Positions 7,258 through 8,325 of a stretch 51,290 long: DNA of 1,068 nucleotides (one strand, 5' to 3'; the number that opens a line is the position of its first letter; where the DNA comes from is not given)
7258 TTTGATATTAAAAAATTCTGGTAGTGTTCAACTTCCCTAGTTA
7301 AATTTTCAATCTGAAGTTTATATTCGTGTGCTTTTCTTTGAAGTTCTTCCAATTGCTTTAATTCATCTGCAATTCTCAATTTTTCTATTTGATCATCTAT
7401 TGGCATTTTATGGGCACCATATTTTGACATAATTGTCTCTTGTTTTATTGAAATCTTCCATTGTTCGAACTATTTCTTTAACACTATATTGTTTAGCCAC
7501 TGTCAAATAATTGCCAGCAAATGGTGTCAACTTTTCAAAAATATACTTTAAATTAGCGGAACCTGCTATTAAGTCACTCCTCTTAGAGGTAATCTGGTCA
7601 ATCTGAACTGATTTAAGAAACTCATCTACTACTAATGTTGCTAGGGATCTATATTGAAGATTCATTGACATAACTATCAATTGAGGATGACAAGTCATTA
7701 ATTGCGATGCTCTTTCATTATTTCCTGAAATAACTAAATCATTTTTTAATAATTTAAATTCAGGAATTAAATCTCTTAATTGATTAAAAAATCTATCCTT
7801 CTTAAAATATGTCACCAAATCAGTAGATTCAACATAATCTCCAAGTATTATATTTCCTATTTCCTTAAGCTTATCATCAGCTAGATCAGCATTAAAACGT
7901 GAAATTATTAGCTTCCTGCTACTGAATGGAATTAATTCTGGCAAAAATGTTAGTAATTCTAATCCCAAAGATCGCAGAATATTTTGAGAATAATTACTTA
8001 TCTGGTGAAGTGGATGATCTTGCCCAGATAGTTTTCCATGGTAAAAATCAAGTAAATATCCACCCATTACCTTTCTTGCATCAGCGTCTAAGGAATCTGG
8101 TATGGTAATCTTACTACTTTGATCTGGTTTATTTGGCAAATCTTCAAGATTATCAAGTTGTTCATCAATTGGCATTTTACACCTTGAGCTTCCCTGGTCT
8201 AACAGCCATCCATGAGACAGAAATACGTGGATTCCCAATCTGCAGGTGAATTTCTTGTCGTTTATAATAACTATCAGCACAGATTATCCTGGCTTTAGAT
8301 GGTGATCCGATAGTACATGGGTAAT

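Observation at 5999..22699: Candidate novel system: MoxR AAA+ ATPase and vWA/MIDAS protein embedded in an array of 17 proteins sharing one N-terminal peptide (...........)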

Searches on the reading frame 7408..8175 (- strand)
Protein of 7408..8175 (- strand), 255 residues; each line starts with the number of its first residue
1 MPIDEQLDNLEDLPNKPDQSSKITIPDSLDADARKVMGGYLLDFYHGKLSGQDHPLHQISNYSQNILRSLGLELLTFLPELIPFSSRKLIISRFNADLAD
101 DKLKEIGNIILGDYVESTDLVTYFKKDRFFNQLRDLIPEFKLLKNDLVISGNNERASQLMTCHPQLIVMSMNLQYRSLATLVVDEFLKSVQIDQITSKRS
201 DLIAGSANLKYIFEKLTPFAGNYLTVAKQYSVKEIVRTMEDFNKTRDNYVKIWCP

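Call 46: find_homologous_proteins(query=A3, max_evalue=0.001)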
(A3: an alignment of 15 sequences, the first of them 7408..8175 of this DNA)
Query A3 (15 sequences) (255 aa, profile of the alignment): 5 proteins with E <= 0.001 among 8000 candidates.
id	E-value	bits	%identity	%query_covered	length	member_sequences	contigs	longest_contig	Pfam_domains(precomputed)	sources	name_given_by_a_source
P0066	1.1e-73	266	100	100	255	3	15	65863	-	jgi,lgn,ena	-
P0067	9.4e-51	191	31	7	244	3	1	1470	-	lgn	-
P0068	2.6e-47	179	-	-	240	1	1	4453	-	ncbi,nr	ncbi:MAG: hypothetical protein HYS53_00600 [Candidatus Aenigmarchaeota archaeon]|nr:hypothetical pro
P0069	7.3e-41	158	23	100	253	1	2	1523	-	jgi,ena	-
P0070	1.8e-31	127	-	-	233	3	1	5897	-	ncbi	-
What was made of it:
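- Tried and rejected: The word-indexed protein search with the family C profile found only 5 proteins (call 46).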

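Call 67: search_solved_structures(query=A3, max_evalue=1)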
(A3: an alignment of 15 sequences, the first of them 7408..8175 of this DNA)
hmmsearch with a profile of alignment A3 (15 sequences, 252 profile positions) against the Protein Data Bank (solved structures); distinct sequences matched with E-value up to 1: 2.
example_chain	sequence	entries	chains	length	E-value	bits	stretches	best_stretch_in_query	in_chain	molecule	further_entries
2osz_A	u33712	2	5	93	0.24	13.9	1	127-195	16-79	Nucleoporin p58/p45 | Nucleoporin Nup58/Nup45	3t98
9s82_A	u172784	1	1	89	0.38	13.3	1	6-88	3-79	JUBO2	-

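Call 69: search_protein_representatives(alignment_id=A4)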
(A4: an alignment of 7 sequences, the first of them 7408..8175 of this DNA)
Query: 7 sequences, 250 profile positions. Proteins with E-value up to 0.001 (for the whole library): 117; up to 1e-10: 86; up to 1e-30: 36. The best 117 are listed.
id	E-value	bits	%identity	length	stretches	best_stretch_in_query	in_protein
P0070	6.4e-81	288.0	-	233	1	1-248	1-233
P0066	5.7e-79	281.6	-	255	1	1-249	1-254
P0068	2.8e-78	279.3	-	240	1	1-249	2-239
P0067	2.8e-76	272.8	-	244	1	1-249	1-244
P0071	5.0e-75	268.7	-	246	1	1-248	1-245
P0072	6.6e-75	268.3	-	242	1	1-247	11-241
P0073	1.4e-64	234.4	-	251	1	1-249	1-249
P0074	1.6e-43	165.5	-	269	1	1-247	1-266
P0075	3.7e-43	164.3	-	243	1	1-248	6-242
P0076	9.9e-41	156.3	-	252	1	1-249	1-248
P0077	1.4e-40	155.8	-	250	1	1-246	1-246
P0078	8.9e-40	153.2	-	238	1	1-248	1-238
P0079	9.3e-40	153.1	-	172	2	1-137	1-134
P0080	7.7e-39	150.1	-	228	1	1-248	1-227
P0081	1.8e-38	148.9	-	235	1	1-248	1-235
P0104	7.5e-30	120.7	-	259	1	4-246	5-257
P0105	3.6e-29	118.4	-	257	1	12-249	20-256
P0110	1.3e-26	110.0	-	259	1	30-245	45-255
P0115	6.3e-25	104.6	-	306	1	21-249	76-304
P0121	9.4e-21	90.9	-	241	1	11-241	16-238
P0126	3.5e-18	82.5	-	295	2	161-249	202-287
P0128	1.7e-17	80.2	-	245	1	25-246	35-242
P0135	7.1e-16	74.9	-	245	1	18-248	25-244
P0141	3.2e-13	66.2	-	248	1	8-249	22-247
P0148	9.4e-12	61.4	-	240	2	156-229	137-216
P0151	2.5e-11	60.0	-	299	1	6-249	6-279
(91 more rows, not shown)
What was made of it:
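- Tried and rejected: The exhaustive search found 117 representatives (call 69).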

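Call 72: find_encoding_contigs(protein=P0128, flank=10000, max_places=2)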
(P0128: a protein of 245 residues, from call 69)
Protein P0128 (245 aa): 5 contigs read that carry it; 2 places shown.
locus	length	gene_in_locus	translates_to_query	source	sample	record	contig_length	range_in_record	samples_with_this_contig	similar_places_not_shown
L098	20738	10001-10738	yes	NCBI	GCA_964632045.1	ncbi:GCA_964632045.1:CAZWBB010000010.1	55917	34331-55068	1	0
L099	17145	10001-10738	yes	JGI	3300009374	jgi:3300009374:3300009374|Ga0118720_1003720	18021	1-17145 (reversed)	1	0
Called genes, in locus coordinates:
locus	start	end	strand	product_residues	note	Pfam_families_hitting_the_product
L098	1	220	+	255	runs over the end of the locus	-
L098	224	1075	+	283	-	-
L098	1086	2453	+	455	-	-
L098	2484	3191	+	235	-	-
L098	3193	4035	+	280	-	-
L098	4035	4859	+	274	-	-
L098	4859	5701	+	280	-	-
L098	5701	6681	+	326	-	-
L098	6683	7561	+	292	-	-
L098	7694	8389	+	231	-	-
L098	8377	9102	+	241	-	-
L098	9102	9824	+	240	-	-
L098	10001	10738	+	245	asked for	-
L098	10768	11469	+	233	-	-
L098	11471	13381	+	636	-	-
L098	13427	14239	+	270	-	-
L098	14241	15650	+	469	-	-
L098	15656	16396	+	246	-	-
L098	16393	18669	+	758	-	-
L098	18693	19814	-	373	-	PF00004:AAA, PF17862:AAA_lid_3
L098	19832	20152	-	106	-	-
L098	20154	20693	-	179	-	-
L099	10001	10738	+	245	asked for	-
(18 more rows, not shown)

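Call 88: search_protein_families(library=ncbifam, max_evalue=0.01, proteins=[window:7408-8175:-])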
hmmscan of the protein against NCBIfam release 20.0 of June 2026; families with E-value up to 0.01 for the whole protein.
window:7408-8175:- (255 aa): 0 families

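Call 89: search_protein_families(library=padloc, max_evalue=0.01, proteins=[window:7408-8175:-])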
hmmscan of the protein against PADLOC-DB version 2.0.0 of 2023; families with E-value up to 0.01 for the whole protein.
window:7408-8175:- (255 aa): 0 families

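Call 90: predict_structure(alignment_id=A6)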
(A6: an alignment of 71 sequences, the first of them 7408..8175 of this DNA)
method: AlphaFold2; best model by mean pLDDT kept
length: 255 residues; sequences in the alignment: 71
mean_pLDDT: 89.2   pTM: 0.84
mean pLDDT of the five models: 89.2, 88.7, 88.4, 88.2, 88.2
residues with pLDDT >= 90: 190; 70-90: 25; 50-70: 37; < 50: 3
segments of 3 or more residues with pLDDT < 50: 19-21
pLDDT, mean of each block of 10 residues (from residue 1): 62 56 72 97 95 85 97 98 92 95 96 97 86 94 96 90 96 98 96 66 77 95 98 98 98 93
secondary structure, 60 per line:
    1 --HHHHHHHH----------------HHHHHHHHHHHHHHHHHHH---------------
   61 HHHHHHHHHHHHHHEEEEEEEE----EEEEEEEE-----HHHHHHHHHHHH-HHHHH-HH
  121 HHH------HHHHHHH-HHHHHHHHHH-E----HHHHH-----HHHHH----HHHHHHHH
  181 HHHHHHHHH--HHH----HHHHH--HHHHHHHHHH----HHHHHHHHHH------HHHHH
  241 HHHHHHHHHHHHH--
elements in order: H3-10 H27-45 H61-74 E75-82 E87-94 H100-111 H113-117 H119-123 H130-136 H138-147 H154-158 H164-168 H173-189 H199-203 H206-215 H220-229 H236-253
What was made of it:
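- The family C model (pLDDT 89.2) shows a tag helix at 3-10, a disordered stretch at 11-26, and then a compact body (call 90).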

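Call 92: fold_search(model_id=the predicted structure, library=pdb)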
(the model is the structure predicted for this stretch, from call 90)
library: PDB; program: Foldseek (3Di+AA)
matches with E <= 10: 40; with E <= 0.001: 0
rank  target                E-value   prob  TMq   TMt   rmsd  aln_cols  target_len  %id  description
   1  4fbg_D                1.1e+00  0.05  0.13  0.10  18.0       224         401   12  Crystal structure of Treponema denticola trans-2-enoyl-CoA reductase in complex with NAD (released 2012-11-28)
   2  7m2w_G                2.0e+00  0.03  0.14  0.07  20.5       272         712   12  Engineered disulfide cross-linked closed conformation of the Yeast gamma-TuRC(SS) (released 2021-05-12)
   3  6dec_H                2.0e+00  0.02  0.12  0.09  23.8       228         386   13  Crystal structure of Bos taurus Arp2/3 complex binding with C-terminus of Homo sapiens SPIN90 (released 2018-10-24)
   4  9o51_A                2.1e+00  0.02  0.12  0.11  30.0       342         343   10  Cryo-EM structure of the human SK2-4 chimera/calmodulin channel complex in the Ca2+ free state (released 2025-07-09)
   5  3dxm_A                2.3e+00  0.03  0.12  0.09  23.4       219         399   11  Structure of Bos taurus Arp2/3 Complex with Bound Inhibitor CK0993548 (released 2009-07-28)
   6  8bef_M                2.4e+00  0.03  0.14  0.13  18.0       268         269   11  Cryo-EM structure of the Arabidopsis thaliana I+III2 supercomplex (CI membrane core) (released 2023-01-11)
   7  9vua_A                2.9e+00  0.01  0.12  0.10  31.7       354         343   10  channel A complex with 1 (released 2026-03-11)
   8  3rse_A                3.0e+00  0.02  0.12  0.09  22.1       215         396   12  Structural and biochemical characterization of two binding sites for nucleation promoting factor WASp-VCA on Arp2/3 co (released 2011-06-01)
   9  6j6f_A                3.3e+00  0.04  0.15  0.14  17.1       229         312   10  Ligand binding domain 1 and 2 of Talaromyces marneffei Mp1 protein (released 2019-03-06)
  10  2vk9                  3.3e+00  0.03  0.14  0.08  24.8       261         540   11  CRYSTAL STRUCTURE OF THE CATALYTIC DOMAIN OF ALPHA-TOXIN FROM CLOSTRIDIUM NOVYI (released 2008-03-18)
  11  7m2w_E                3.5e+00  0.02  0.14  0.07  19.1       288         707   11  Engineered disulfide cross-linked closed conformation of the Yeast gamma-TuRC(SS) (released 2021-05-12)
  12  1k8k_A                3.5e+00  0.02  0.12  0.09  24.3       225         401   10  Crystal Structure of Arp2/3 Complex (released 2001-12-07)
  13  8y52_R                3.7e+00  0.02  0.12  0.11  22.7       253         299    8  Cryo-EM structure of the BA1-bound BRS3-Gq complex (released 2024-09-11)
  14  8qrr                  4.0e+00  0.01  0.11  0.09  20.6       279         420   11  ASCT2 protomer in lipid nanodiscs with bound glutamine and Na+ ions in the outward-facing state (OFS.3) (released 2024-08-14)
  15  6l9j_G                4.5e+00  0.03  0.11  0.13  17.0       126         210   14  Structure of yeast Snf5 and Swi3 subcomplex (released 2020-11-11)
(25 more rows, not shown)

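Call 95: fold_search(model_id=the predicted structure, library=viral)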
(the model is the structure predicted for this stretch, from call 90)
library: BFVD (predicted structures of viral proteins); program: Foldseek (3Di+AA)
matches with E <= 10: 55; with E <= 0.001: 0
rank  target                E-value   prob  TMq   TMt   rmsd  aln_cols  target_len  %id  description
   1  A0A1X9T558            5.7e-01  0.06  0.11  0.08  18.9       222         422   12  Suppressor of cytokine signaling 5 motif protein [Ranid herpesvirus 3]
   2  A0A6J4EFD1            9.2e-01  0.06  0.11  0.15  12.9       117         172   19  Uncharacterized protein [Salmonella phage SAP012]
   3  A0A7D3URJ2            3.2e+00  0.02  0.15  0.13  19.2       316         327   11  Uncharacterized protein [Fadolivirus FV1/VV64]
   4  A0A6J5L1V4            3.2e+00  0.01  0.10  0.11  22.9       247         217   10  Essential recombination function protein [uncultured Caudovirales phage]
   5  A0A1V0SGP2            3.7e+00  0.02  0.12  0.09  15.7       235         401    9  Uncharacterized protein [Hokovirus HKV1]
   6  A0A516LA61            3.7e+00  0.01  0.10  0.11  23.4       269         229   12  (no name in the UniProt tables at hand)
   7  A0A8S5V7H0            3.9e+00  0.02  0.13  0.16  17.0       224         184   12  Uncharacterized protein [CrAss-like virus sp. ctUXy6]
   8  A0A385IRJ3            3.9e+00  0.02  0.14  0.16  18.0       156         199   10  (no name in the UniProt tables at hand)
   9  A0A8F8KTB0            3.9e+00  0.02  0.15  0.10  21.5       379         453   10  Uncharacterized protein [Clandestinovirus]
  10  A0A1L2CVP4            3.9e+00  0.02  0.15  0.15  18.1       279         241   10  Uncharacterized protein [Pectobacterium phage vB_PcaM_CBB]
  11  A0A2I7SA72            4.3e+00  0.05  0.12  0.24  15.8       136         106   14  (no name in the UniProt tables at hand)
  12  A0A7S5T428            4.5e+00  0.02  0.13  0.15  17.8       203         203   13  (no name in the UniProt tables at hand)
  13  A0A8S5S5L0            4.7e+00  0.02  0.13  0.13  16.3       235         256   12  Baseplate protein [Myoviridae sp. ctqEN1]
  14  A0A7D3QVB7            4.7e+00  0.01  0.12  0.10  20.0       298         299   11  F-box domain-containing protein [Fadolivirus FV1/VV64]
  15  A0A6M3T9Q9            5.5e+00  0.05  0.09  0.20  12.2        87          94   14  Uncharacterized protein [Gordonia phage Secretariat]
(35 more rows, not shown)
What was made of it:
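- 7408..8175 (-): Tagged protein, family C (255 aa). Modelled at pLDDT 89: tag helix at residues 3-10, disordered linker at 11-26, and an alpha/beta body with no match in PDB or BFVD. calls 90, 92, 95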

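Call 96: find_encoding_contigs(protein=P0141, flank=10000, max_places=1)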
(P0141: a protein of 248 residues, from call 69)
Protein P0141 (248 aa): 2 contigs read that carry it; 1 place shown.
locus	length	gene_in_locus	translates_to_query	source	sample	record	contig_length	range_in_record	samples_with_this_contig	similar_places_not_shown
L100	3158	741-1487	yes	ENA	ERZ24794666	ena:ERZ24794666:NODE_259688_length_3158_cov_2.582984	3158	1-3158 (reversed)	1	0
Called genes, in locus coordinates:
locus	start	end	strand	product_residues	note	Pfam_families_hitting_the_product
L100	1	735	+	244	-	?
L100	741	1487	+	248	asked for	-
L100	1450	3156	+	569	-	?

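Call 97: find_encoding_contigs(protein=P0135, flank=10000, max_places=1)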
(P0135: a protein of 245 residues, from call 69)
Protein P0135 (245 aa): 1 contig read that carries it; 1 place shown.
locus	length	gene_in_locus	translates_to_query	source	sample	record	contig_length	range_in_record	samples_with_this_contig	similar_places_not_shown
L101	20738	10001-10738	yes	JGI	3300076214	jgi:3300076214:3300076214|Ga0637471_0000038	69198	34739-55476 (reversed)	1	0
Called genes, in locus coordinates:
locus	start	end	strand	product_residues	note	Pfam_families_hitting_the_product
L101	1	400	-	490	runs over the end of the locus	PF04563:RNA_pol_Rpb2_1, PF04561:RNA_pol_Rpb2_2, PF04565:RNA_pol_Rpb2_3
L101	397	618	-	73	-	PF01191:RNA_pol_Rpb5_C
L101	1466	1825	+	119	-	-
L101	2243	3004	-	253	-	-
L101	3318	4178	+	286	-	PF01256:Carb_kinase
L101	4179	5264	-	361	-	PF14397:ATPgrasp_ST (faint), PF02655:ATP-grasp_3, PF02955:GSH-S_ATP, PF08443:RimK, PF02222:ATP-grasp (weak)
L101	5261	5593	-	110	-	PF13650:Asp_protease_2 (weak), PF13975:gag-asp_proteas, PF05618:RimB-like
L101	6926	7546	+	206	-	PF10637:Ofd1_CTDD (faint), PF13640:2OG-FeII_Oxy_3, PF13661:2OG-FeII_Oxy_4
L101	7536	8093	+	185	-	-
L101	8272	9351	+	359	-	PF17773:UPF0176_N, PF00581:Rhodanese, PF12368:Rhodanese_C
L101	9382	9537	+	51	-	-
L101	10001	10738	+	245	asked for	-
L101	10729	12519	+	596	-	-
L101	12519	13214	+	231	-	-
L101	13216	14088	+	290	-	-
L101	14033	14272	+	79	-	-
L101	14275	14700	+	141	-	-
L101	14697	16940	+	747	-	-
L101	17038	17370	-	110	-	-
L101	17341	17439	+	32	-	-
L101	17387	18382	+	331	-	PF00581:Rhodanese, PF26341:AAA_SelU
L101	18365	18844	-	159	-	-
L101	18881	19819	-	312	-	PF01207:Dus, PF01180:DHO_dh, PF00724:Oxidored_FMN (faint), PF04131:NanE (weak)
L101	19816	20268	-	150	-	PF01451:LMWPc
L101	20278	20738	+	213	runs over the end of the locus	PF01135:PCMT, PF00398:RrnaAD (weak), PF05175:MTS (weak), PF02475:TRM5-TYW2_MTfase (weak), PF01189:Methyltr_RsmB-F (weak), PF13847:Methyltransf_31 (weak), PF13649:Methyltransf_25 (weak)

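Call 100: search_protein_families(library=pfam, max_evalue=0.01, proteins=[L098:16393-18666:+, L098:1086-2450:+])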
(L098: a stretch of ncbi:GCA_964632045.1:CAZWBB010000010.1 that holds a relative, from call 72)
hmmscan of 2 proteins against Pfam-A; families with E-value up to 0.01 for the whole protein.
L098:16393-18666:+ (758 aa): 1 family
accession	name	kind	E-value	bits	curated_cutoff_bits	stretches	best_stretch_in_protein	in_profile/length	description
PF13519.12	VWA_2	-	0.0056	17.7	27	0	573-687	2-106/107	von Willebrand factor type A domain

L098:1086-2450:+ (455 aa): 1 family
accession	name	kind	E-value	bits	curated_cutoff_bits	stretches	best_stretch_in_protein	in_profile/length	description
PF12541.14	DUF3737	-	1.8e-05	24.5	23.9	0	110-179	127-196/275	Protein of unknown function (DUF3737)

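Call 106: search_protein_families(library=phrogs, max_evalue=0.01, proteins=[window:7408-8175:-])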
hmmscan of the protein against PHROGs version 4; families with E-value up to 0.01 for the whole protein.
window:7408-8175:- (255 aa): 0 families

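Call 107: list_cluster_members(proteins=[P0128, P0135, P0104, P0110, P0115, P0126, P0148, P0151, P0121, P0105])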
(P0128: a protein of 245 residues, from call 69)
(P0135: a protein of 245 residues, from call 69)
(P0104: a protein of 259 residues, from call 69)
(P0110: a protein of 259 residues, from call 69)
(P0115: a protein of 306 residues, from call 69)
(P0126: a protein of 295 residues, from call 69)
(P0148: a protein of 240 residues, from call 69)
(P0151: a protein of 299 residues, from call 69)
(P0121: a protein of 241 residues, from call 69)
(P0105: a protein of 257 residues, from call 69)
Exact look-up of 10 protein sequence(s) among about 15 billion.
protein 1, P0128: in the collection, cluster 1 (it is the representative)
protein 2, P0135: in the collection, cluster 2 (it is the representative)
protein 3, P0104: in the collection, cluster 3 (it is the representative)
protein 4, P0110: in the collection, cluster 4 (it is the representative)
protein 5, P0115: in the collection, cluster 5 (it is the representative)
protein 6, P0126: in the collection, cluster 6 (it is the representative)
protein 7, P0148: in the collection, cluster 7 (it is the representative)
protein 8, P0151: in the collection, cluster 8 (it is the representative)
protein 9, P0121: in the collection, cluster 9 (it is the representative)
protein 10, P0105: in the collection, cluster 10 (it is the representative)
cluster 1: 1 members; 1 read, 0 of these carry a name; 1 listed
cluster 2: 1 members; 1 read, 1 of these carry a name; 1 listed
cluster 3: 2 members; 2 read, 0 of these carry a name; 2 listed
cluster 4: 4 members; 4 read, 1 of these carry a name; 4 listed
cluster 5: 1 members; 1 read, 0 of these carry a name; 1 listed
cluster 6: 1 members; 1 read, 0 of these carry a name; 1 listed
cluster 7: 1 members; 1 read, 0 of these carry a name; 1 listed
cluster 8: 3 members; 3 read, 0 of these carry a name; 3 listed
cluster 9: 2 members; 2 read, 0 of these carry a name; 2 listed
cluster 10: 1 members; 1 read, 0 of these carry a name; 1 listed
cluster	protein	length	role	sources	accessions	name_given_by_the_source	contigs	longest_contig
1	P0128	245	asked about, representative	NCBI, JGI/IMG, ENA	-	-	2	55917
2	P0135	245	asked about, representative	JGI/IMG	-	hypothetical protein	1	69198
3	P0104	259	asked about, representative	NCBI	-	-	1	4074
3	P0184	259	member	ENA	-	-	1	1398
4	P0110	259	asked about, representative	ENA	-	-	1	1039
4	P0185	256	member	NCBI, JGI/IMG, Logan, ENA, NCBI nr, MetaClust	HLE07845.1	MAG TPA: hypothetical protein VI933_04485 [archaeon] | hypothetical protein [archaeon] | \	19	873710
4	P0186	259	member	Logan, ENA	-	-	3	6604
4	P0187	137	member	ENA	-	-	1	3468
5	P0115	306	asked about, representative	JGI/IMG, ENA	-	-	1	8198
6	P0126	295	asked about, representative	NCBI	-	-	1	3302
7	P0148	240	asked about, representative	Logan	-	-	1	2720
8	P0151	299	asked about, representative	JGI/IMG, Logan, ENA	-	-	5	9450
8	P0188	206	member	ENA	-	-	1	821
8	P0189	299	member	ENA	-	-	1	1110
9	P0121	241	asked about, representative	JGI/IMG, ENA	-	-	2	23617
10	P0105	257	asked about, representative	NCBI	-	-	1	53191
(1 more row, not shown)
